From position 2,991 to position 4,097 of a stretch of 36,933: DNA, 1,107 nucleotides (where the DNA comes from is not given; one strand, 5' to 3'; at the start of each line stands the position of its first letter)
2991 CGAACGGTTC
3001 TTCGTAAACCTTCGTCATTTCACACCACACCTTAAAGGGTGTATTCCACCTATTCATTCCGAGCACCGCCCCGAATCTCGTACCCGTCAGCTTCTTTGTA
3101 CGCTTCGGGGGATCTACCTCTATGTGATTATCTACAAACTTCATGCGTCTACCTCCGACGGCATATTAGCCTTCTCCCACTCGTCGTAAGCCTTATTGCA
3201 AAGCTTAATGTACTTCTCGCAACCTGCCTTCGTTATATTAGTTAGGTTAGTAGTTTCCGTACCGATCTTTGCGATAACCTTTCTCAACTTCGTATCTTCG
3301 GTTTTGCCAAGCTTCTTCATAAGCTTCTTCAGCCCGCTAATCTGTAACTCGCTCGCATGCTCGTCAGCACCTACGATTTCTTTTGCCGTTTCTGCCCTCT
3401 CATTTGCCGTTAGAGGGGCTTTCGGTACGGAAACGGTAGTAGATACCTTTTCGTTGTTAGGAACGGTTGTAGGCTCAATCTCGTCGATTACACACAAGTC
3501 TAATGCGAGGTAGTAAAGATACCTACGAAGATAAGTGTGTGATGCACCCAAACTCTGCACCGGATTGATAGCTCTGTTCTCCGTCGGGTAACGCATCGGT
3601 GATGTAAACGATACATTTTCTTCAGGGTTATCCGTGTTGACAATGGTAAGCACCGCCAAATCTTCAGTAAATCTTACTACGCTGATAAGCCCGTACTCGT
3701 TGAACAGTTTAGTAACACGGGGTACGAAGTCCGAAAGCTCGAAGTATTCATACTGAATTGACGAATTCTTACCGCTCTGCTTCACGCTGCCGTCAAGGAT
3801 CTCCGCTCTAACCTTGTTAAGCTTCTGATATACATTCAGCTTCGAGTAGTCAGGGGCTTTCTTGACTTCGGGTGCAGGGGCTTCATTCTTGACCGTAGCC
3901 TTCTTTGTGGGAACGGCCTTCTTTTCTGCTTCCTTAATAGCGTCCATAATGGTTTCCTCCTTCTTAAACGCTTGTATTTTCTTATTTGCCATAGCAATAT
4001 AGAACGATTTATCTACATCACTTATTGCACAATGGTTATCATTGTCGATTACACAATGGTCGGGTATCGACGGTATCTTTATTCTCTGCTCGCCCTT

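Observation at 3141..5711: Replicative polymerase covalently fused to an ERF-type recombinase, next to its exonuclease partner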

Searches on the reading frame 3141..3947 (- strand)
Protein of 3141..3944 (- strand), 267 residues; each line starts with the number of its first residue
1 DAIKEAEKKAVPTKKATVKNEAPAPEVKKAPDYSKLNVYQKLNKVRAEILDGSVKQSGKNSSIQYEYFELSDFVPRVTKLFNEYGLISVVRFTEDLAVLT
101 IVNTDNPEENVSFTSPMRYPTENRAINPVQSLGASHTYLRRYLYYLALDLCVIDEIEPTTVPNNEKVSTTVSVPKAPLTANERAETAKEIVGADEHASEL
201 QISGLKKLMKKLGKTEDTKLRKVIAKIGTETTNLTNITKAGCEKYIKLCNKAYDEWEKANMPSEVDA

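Call 35: find_homologous_proteins(query=window:3141-3944:-)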
Query window:3141-3944:- (267 aa): 20 proteins with E <= 0.001 among 1104 candidates.
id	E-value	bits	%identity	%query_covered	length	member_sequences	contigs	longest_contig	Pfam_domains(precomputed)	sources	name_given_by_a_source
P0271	1.0e-144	499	87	99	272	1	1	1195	PF04404.18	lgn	-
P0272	2.3e-118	412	82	85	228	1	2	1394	PF04404.18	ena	-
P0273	2.2e-75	272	57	84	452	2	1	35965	PF04404.18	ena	-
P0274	6.0e-75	270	57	91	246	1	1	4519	PF04404.18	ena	-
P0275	2.8e-59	219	48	84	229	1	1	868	PF04404.18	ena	-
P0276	1.2e-54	204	50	79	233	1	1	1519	PF04404.18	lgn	-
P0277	3.9e-54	202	47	79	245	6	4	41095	PF04404.18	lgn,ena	-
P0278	3.6e-53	199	45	82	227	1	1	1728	PF04404.18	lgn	-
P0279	2.6e-52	196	46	86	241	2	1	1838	PF04404.18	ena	-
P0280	2.5e-51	193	45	82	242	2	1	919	PF04404.18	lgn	-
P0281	3.5e-49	186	45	79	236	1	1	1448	PF04404.18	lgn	-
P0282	8.3e-49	185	45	82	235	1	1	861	PF04404.18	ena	-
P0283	5.2e-47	179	44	79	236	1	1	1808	PF04404.18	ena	-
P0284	5.8e-47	179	44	79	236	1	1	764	PF04404.18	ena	-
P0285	1.1e-46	178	46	75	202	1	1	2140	PF04404.18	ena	-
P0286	7.3e-46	175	43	79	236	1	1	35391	PF04404.18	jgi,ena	jgi:hypothetical protein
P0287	1.9e-45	174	43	84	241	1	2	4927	PF04404.18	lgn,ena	-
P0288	1.9e-44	170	42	79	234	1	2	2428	PF04404.18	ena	-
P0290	6.2e-32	129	50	46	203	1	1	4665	PF04404.18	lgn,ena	-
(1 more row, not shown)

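Call 55: search_solved_structures(query=A4, max_evalue=1, show_alignments=2)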
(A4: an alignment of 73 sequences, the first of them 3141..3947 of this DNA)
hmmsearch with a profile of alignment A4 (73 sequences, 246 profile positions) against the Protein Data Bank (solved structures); distinct sequences matched with E-value up to 1: 9.
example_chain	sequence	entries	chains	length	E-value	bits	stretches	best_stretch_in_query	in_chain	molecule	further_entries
9y6u_IA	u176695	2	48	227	0.0038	20.1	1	22-188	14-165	Gp77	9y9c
2j0n_A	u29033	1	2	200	0.33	13.8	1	181-219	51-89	INVASIN IPAD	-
4d3e_D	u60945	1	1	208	0.38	13.6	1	181-219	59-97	INVASIN IPAD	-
2jaa_A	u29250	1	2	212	0.39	13.5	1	181-219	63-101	INVASIN IPAD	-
8v5e_A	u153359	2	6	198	0.44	13.3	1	181-219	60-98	Invasin IpaD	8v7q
8v7s_A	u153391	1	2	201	0.45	13.3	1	181-219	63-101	Invasin IpaD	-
8v5c_A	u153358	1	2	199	0.45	13.3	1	181-219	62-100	Invasin IpaD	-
7tbo_A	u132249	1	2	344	0.62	12.8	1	154-204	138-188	D12 LOV2-DARPin fusion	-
5j2l_B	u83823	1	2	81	0.87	12.4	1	157-215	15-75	protein design 2L4HC2_11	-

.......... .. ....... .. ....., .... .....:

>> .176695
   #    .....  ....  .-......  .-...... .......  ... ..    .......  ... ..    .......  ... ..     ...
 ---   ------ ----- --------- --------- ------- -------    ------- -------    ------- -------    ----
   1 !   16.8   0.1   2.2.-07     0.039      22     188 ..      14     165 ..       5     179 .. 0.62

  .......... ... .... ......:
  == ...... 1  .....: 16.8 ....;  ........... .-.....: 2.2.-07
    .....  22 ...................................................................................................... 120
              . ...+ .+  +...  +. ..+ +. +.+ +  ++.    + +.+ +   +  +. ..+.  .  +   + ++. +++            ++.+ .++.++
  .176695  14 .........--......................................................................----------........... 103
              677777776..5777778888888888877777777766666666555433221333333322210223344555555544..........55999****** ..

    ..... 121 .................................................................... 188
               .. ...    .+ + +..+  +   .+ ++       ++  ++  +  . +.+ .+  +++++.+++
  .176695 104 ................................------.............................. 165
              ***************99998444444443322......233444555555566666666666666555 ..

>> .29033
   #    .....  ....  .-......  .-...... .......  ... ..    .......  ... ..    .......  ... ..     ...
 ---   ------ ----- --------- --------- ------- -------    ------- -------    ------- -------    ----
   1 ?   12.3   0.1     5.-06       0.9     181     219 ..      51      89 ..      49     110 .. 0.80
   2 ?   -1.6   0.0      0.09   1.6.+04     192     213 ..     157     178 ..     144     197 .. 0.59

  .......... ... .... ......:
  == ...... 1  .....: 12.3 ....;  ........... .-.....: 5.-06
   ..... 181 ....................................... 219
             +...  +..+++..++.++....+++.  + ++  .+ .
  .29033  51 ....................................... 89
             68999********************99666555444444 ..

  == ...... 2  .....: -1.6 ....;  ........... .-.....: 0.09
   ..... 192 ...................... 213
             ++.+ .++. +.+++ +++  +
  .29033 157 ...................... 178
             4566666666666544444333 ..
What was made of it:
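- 3495..3833 (-): ERF annealase core (aa 627-739; G722-x3-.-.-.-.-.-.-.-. motif). The ERF profile hits PDB 9y6u Gp77 at E=0.004 (call 55).
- On ERF single-strand annealing protein family (Pfam PF04404): The ERF profile hits the solved ERF homologue Gp77 at E=0.004 (call 55).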

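Call 63: predict_structure(alignment_id=A3)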
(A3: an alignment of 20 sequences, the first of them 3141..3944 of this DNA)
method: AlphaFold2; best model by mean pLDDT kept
length: 267 residues; sequences in the alignment: 20
mean_pLDDT: 68.9   pTM: 0.43
mean pLDDT of the five models: 68.9, 67.1, 65.6, 63.7, 60.7
residues with pLDDT >= 90: 41; 70-90: 109; 50-70: 51; < 50: 66
segments of 3 or more residues with pLDDT < 50: 1-11, 13-29, 156-179, 185-191, 264-267
pLDDT, mean of each block of 10 residues (from residue 1): 37 35 45 86 89 67 57 84 93 87 93 79 53 74 88 50 38 42 50 67 84 80 84 78 86 81 49
secondary structure, 60 per line:
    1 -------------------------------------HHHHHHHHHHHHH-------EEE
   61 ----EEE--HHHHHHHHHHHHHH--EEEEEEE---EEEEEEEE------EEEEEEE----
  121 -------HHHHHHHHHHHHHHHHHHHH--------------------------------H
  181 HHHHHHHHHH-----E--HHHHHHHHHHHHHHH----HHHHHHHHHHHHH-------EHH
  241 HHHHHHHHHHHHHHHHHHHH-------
elements in order: H38-50 E58-60 E65-67 H70-83 E86-92 E96-103 E110-116 H128-147 H180-190 H199-213 H218-230 H239-260
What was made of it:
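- Tried and rejected: The 20-sequence model reached only pLDDT 69 (call 63).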

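Call 65: fold_search(model_id=the predicted structure, library=pdb)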
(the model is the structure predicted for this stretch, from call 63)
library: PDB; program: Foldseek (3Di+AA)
matches with E <= 10: 573; with E <= 0.001: 0
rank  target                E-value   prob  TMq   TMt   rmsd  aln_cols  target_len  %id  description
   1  9yi9_P                2.3e-01  0.63  0.23  0.33   6.3       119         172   13  Cryo-EM structure of yeast Mgm101 in the lock-washer apo state (released 2025-11-05)
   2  8bh3_M                2.5e-01  0.16  0.13  0.18  28.0       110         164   18  DNA-PK Ku80 mediated dimer bound to PAXX (released 2023-06-07)
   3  3b8a                  3.3e-01  0.25  0.19  0.12  18.1       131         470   13  Crystal structure of yeast hexokinase PI in complex with glucose (released 2008-02-26)
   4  2x5h_A                3.7e-01  0.09  0.09  0.20  13.5        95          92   15  Crystal structure of the ORF131 L26M L51M double mutant from Sulfolobus islandicus rudivirus 1 (released 2010-07-21)
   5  3q9d_B                3.9e-01  0.07  0.09  0.13  18.5       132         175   10  Crystal Structure of Cpn0803 from C. pneumoniae. (released 2012-01-11)
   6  2qm4_B                4.4e-01  0.10  0.14  0.15  26.4       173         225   11  Crystal structure of human XLF/Cernunnos, a non-homologous end-joining factor (released 2007-12-11)
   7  3gyx_B                4.6e-01  0.41  0.13  0.20  12.6        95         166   13  Crystal structure of adenylylsulfate reductase from Desulfovibrio gigas (released 2009-12-15)
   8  9cq3_C                4.6e-01  0.09  0.10  0.11  22.1       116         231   12  The gap-filling complex with Pol mu engaged in the NHEJ pathway (released 2025-04-23)
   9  3q9d_A                4.6e-01  0.08  0.09  0.13  13.6        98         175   13  Crystal Structure of Cpn0803 from C. pneumoniae. (released 2012-01-11)
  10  2qm4_D                4.6e-01  0.04  0.10  0.11  27.1       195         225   12  Crystal structure of human XLF/Cernunnos, a non-homologous end-joining factor (released 2007-12-11)
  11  8euy_3                4.9e-01  0.08  0.14  0.16  22.1       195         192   12  Ytm1 associated nascent 60S ribosome (-fkbp39) State 1A (released 2022-11-30)
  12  3o80                  5.2e-01  0.25  0.19  0.12  16.8       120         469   13  Crystal structure of monomeric KlHxk1 in crystal form IX (open state) (released 2010-10-13)
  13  7ccy_C                5.2e-01  0.20  0.14  0.12  10.7        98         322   12  Crystal structure of the 2-iodoporphobilinogen-bound holo form of human hydroxymethylbilane synthase (released 2021-03-17)
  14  8eth_3                5.5e-01  0.07  0.14  0.16  22.0       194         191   13  Ytm1 associated 60S nascent ribosome State 1B (released 2022-11-30)
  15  1jnr_B                5.8e-01  0.25  0.13  0.22  13.4        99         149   10  Structure of adenylylsulfate reductase from the hyperthermophilic Archaeoglobus fulgidus at 1.6 resolution (released 2002-02-27)
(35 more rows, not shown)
